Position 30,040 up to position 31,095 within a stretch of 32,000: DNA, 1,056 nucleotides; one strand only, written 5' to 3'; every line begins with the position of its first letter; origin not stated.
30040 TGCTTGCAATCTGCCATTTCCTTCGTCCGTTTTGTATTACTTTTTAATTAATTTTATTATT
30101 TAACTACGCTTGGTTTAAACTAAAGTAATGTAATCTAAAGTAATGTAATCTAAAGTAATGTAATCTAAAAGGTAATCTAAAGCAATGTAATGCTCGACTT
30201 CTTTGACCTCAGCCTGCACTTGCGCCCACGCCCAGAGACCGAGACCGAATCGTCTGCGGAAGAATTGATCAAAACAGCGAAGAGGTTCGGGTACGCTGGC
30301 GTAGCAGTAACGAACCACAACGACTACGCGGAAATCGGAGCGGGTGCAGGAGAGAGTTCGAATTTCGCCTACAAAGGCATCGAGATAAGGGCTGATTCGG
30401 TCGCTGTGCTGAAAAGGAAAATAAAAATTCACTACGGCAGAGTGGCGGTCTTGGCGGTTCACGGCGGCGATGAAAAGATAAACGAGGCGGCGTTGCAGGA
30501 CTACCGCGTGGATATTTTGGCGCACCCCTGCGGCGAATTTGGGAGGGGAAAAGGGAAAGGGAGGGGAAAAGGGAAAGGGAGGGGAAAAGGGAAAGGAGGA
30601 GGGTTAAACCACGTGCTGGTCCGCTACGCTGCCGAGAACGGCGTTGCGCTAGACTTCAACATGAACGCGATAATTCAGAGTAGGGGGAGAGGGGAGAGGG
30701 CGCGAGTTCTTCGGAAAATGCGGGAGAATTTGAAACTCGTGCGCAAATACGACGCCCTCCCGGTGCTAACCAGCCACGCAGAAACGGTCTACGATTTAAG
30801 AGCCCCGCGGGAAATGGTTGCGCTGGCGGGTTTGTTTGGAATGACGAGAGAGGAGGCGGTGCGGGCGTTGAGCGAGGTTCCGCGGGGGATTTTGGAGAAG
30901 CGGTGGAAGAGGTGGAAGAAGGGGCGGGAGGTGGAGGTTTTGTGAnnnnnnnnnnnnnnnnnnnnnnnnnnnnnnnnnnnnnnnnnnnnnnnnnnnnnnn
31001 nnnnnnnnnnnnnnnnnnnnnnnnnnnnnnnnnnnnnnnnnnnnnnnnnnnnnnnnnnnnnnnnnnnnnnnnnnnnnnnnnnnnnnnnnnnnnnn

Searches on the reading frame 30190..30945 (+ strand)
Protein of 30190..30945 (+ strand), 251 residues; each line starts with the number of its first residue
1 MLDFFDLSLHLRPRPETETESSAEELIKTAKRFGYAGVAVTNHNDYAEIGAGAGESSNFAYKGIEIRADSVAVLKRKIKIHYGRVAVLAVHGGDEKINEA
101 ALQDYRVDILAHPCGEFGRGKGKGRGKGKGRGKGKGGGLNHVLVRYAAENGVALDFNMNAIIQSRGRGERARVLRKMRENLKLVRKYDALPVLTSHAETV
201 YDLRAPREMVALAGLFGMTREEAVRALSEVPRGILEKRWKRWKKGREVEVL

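Call 70: search_protein_families(library=pfam, proteins=[window:30190-30945:+], max_evalue=0.01)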
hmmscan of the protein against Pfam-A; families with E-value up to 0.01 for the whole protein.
window:30190-30945:+ (251 aa): 2 families
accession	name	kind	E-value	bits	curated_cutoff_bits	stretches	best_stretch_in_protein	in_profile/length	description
PF01876.22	RNase_P_p30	-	1.2e-32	113.6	35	2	136-229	123-213/214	RNase P subunit p30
PF02811.25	PHP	-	0.0091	16.8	26.4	1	17-89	11-66/164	PHP domain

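Call 72: find_homologous_proteins(query=window:30190-30945:+, max_evalue=1e-30)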
Query window:30190-30945:+ (251 aa): 96 proteins with E <= 1e-30 among 8000 candidates.
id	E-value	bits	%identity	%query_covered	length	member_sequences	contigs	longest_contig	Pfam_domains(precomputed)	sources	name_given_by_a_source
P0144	2.8e-150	517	96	100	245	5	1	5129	PF01876.23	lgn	-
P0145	2.8e-82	294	59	100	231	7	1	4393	PF01876.23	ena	-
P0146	3.6e-81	291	59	97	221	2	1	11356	PF01876.23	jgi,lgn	jgi:ribonuclease P/MRP protein subunit RPP1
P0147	1.0e-80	289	58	100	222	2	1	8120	PF01876.23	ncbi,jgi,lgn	-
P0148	1.2e-80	289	58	100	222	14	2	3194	PF01876.23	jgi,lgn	-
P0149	2.0e-80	288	59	100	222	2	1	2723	PF01876.23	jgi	-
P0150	2.0e-80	288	59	100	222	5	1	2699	PF01876.23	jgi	-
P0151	2.1e-80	288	60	100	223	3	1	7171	PF01876.23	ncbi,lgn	-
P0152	4.7e-80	287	58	100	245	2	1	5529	PF01876.23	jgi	-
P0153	1.2e-79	286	59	94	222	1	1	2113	PF01876.23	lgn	-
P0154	3.4e-79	284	58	100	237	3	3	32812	PF01876.23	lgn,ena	-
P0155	5.6e-79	283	58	100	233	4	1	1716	PF01876.23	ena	-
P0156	1.1e-78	282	58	100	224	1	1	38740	PF01876.23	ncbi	-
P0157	1.2e-78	282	59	100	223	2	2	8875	PF01876.23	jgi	jgi:ribonuclease P/MRP protein subunit RPP1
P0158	3.6e-78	281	59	94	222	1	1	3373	PF01876.23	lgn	-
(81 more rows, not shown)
